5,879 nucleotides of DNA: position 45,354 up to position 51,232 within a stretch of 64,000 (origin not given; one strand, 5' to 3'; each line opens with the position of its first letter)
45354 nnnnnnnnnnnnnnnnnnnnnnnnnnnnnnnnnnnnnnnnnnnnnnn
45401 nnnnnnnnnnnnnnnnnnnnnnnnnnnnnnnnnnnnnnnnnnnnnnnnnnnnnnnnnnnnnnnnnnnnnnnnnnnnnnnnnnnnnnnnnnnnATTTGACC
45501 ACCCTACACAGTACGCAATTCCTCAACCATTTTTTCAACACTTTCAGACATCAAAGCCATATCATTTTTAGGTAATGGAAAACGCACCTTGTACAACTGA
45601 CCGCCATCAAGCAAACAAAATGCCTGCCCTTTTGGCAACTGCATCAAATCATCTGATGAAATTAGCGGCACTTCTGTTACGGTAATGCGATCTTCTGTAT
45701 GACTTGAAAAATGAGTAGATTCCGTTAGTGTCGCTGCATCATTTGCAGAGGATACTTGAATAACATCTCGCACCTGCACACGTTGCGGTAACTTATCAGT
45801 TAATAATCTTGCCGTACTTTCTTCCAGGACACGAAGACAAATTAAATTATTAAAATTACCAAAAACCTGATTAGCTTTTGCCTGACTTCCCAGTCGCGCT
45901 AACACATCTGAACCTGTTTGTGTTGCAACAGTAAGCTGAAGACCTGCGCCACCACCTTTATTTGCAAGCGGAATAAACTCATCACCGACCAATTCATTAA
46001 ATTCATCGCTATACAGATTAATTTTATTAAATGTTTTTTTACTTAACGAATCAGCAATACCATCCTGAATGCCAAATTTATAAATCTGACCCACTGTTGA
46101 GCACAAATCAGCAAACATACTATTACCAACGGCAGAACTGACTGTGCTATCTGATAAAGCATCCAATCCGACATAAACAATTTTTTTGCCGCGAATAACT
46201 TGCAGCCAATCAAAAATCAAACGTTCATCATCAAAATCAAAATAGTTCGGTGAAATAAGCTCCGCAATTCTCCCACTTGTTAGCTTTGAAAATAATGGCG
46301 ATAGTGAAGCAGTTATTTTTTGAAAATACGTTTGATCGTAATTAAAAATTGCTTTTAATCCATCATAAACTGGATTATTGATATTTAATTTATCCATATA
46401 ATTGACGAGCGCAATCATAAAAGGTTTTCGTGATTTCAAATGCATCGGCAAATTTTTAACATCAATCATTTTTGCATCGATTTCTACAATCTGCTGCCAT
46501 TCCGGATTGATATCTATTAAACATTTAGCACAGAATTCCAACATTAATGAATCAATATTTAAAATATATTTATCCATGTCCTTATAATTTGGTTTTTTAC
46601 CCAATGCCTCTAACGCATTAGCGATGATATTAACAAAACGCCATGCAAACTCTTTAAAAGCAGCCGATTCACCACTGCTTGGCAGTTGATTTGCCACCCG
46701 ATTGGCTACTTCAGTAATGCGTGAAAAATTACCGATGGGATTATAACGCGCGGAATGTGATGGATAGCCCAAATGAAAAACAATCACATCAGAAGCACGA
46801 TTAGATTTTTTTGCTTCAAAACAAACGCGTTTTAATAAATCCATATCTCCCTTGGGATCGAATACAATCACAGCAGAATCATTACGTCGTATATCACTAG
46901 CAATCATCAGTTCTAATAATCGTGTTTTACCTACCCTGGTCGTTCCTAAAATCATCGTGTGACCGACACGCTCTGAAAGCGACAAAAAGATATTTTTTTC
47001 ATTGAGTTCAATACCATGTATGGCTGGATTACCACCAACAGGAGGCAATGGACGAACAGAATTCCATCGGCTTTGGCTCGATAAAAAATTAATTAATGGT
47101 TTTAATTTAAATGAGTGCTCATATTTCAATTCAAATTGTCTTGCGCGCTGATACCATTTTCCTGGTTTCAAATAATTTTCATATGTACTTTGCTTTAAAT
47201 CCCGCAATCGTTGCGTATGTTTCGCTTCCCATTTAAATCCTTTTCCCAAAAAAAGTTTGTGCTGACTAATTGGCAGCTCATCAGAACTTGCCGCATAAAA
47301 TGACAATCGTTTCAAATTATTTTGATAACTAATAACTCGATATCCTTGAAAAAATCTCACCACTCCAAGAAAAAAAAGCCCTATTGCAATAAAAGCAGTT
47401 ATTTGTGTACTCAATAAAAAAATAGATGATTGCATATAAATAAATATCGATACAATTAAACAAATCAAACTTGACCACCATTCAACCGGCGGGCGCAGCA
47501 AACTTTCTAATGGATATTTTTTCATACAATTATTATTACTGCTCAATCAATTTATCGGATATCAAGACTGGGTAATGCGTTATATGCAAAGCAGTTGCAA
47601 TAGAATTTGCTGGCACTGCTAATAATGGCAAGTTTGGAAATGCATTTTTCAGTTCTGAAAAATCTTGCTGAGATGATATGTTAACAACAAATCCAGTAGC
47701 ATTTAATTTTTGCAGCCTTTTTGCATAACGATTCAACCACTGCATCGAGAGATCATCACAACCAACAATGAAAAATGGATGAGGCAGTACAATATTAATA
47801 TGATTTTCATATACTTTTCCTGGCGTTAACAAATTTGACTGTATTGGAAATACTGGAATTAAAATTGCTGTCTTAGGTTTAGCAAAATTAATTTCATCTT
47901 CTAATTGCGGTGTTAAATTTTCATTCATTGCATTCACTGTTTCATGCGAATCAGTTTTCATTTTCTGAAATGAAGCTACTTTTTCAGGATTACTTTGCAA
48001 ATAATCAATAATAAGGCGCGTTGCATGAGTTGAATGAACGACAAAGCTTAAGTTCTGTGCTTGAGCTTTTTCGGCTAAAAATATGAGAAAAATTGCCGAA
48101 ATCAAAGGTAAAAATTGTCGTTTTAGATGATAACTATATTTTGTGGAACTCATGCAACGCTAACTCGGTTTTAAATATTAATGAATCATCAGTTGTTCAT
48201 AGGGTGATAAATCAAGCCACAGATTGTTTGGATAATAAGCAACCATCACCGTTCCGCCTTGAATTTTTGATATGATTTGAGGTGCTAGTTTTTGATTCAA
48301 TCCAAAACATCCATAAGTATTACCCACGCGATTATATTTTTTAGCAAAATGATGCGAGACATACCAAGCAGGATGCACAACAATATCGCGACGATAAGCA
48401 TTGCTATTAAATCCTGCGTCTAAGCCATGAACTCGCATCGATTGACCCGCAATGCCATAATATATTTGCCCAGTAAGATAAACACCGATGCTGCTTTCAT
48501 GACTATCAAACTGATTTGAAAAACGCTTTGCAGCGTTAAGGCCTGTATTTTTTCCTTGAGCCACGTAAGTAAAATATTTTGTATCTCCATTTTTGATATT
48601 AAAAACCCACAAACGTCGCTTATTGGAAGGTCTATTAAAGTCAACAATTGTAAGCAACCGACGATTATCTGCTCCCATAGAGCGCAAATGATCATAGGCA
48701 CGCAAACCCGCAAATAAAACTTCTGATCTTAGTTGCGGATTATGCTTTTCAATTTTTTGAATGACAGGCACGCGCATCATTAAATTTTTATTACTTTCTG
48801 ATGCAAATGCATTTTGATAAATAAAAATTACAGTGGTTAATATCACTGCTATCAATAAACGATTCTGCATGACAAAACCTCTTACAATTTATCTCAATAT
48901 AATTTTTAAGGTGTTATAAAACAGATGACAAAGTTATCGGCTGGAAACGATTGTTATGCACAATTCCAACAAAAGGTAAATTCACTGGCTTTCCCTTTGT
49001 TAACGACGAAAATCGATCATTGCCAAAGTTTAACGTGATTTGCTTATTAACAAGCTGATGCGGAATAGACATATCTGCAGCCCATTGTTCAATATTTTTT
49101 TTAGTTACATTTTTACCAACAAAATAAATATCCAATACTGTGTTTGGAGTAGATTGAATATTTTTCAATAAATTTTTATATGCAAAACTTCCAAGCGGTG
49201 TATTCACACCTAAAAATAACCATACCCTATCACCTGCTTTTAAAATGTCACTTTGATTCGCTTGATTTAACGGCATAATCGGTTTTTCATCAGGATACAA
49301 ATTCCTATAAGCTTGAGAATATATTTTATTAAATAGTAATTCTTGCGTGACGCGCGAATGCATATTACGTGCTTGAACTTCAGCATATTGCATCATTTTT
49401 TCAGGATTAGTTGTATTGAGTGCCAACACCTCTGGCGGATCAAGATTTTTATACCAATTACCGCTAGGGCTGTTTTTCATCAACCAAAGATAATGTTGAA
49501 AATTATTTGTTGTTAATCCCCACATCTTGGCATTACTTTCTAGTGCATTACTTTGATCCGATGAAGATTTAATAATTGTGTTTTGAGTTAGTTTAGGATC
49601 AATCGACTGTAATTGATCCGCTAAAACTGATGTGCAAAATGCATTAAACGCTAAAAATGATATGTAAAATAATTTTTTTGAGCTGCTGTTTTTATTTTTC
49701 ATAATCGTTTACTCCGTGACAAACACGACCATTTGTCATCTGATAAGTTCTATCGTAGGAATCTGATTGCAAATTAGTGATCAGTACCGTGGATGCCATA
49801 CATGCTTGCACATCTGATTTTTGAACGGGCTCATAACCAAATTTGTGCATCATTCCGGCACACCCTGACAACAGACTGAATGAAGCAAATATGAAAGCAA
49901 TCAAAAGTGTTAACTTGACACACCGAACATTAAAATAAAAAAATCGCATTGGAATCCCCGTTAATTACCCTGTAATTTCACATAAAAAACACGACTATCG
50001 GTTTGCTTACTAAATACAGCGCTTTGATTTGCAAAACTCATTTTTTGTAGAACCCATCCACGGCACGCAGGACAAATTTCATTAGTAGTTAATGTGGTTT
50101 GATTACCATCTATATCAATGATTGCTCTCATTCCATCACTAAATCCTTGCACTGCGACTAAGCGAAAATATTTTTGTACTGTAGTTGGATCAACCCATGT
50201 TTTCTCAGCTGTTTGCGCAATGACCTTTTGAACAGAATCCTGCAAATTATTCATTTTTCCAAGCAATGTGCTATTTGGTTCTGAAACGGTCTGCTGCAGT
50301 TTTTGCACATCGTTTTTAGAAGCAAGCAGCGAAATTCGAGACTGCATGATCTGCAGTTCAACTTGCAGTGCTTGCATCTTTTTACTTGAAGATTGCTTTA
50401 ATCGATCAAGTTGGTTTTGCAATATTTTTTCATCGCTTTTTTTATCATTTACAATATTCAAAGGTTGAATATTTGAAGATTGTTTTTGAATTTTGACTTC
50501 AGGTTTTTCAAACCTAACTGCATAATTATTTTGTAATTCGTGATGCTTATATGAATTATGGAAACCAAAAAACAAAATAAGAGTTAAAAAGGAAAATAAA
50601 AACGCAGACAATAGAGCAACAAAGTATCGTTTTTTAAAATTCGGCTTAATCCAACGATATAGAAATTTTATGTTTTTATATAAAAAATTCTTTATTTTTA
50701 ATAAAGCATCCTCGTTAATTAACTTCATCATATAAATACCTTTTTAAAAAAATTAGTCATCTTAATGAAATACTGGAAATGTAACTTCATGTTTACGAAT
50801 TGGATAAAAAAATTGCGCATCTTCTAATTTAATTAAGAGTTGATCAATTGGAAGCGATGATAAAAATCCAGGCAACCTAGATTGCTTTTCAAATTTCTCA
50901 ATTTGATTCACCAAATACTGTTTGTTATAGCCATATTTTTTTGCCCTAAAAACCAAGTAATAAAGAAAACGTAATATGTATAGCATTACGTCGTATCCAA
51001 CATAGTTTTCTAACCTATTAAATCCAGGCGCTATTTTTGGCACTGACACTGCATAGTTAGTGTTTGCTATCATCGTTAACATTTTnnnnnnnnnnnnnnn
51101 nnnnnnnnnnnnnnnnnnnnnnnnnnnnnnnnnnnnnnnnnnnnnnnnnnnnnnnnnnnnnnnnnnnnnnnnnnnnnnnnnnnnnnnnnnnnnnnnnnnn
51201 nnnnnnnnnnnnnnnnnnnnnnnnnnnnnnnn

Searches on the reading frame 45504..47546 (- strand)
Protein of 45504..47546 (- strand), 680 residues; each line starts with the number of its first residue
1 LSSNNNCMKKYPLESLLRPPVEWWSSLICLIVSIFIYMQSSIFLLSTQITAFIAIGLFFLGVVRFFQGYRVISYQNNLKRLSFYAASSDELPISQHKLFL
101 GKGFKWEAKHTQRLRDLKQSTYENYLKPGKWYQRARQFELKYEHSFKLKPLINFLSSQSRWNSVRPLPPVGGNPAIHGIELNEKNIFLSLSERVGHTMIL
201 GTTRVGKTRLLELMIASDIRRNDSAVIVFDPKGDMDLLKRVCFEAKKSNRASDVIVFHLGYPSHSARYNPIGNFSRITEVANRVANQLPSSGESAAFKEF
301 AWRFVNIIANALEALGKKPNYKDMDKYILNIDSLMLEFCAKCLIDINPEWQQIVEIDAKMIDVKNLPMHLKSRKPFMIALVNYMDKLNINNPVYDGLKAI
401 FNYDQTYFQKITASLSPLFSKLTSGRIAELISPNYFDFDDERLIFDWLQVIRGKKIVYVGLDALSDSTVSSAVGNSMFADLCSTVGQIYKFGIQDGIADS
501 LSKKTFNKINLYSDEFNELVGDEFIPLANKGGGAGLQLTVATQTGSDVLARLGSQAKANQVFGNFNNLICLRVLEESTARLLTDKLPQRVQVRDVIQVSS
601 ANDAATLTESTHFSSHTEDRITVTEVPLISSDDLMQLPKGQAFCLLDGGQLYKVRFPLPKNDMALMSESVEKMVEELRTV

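Call 60: search_protein_families(library=ncbifam, proteins=[window:45504-47546:-], max_evalue=0.001)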
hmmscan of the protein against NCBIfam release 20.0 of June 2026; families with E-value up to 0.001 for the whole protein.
window:45504-47546:- (680 aa): 5 families
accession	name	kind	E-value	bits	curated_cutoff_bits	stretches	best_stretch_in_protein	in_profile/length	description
TIGR03754.1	conj_TOL_TraD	equivalog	6.2e-260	864.2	647.55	1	13-659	1-643/643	type IV conjugative transfer system coupling protein TraD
TIGR03743.1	SXT_TraD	subfamily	5.9e-226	751.8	366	1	14-659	2-636/636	conjugative transfer system coupling protein TraD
NF045973.1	conju_CD1115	equivalog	8.1e-13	48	250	1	193-652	23-428/442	VirD4-like conjugal transfer protein, CD1115 family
TIGR00929.1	VirB4_CagE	subfamily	4.4e-05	21.9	643.1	1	193-237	436-480/792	VirB4 family type IV secretion/conjugal transfer ATPase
NF010404.0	PRK13830.1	subfamily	0.00051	17.9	810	1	128-233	392-495/818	conjugal transfer protein TrbE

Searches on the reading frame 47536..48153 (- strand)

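Call 60: search_protein_families(library=ncbifam, proteins=[window:47536-48153:-], max_evalue=0.001)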
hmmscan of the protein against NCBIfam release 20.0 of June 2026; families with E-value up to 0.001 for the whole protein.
window:47536-48153:- (205 aa): 1 family
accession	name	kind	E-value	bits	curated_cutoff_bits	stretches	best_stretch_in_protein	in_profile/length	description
TIGR03765.1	ICE_PFL_4695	subfamily_domain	4.6e-30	103.5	59.75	1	101-205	1-105/105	PFL_4695 family integrating conjugative element protein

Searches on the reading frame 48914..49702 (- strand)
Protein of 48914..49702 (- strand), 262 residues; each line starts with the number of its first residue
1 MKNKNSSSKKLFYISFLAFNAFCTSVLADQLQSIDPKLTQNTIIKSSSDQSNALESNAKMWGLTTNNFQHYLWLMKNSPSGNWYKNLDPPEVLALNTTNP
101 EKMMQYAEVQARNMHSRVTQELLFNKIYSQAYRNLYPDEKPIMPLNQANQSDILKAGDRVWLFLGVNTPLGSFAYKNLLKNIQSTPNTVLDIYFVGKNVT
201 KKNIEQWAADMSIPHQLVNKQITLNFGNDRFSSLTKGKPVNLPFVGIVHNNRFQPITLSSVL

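Call 60: search_protein_families(library=ncbifam, proteins=[window:48914-49702:-], max_evalue=0.001)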
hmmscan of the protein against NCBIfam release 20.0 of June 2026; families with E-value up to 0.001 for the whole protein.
window:48914-49702:- (262 aa): 1 family
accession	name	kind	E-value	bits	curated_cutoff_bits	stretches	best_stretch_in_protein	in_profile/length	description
TIGR03759.1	conj_TIGR03759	hypoth_equivalog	2.6e-40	138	126.4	1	52-250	3-196/200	TIGR03759 family integrating conjugative element protein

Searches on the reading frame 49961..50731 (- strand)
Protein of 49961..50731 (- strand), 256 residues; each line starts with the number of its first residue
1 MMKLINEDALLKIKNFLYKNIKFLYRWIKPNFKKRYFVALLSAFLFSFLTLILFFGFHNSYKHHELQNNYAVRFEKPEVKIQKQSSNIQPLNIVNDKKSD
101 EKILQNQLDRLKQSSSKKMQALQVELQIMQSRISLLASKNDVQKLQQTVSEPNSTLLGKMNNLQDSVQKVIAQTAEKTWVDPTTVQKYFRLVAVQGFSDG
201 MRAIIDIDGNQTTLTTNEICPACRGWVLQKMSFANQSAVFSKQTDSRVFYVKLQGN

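Call 3: search_protein_families(library=pfam, proteins=[window:49961-50731:-], max_evalue=1)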
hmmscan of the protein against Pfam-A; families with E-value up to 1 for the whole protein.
window:49961-50731:- (256 aa): 3 families
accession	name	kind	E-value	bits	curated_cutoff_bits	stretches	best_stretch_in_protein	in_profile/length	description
PF24487.1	NDC80_loop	-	0.0094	16.1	27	1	89-183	112-204/233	Kinetochore protein NDC80 loop region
PF05296.19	TAS2R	-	0.057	13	22.2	1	11-81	109-178/303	Taste receptor protein (TAS2R)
PF07061.16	Swi5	-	0.083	13.4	22.1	1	117-189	3-75/80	Swi5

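Call 4: search_protein_families(library=ncbifam, proteins=[window:49961-50731:-], max_evalue=1)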
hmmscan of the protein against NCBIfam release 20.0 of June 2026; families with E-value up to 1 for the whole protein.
window:49961-50731:- (256 aa): 0 families

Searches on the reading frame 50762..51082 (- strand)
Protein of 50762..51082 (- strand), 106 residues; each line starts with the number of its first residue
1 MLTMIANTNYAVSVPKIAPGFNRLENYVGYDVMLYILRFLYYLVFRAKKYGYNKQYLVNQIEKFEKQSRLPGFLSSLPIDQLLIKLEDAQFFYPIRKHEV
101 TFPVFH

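Call 3: search_protein_families(library=pfam, proteins=[window:50762-51082:-], max_evalue=1)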
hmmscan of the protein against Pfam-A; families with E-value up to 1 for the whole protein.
window:50762-51082:- (106 aa): 0 families

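Call 4: search_protein_families(library=ncbifam, proteins=[window:50762-51082:-], max_evalue=1)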
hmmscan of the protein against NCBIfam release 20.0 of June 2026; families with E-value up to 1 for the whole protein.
window:50762-51082:- (106 aa): 1 family
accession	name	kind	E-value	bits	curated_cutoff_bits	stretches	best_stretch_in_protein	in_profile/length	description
NF033890.1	DotM_IcmP_IVB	equivalog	0.044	12.9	230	1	6-67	59-120/356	type IVB secretion system coupling complex protein DotM/IcmP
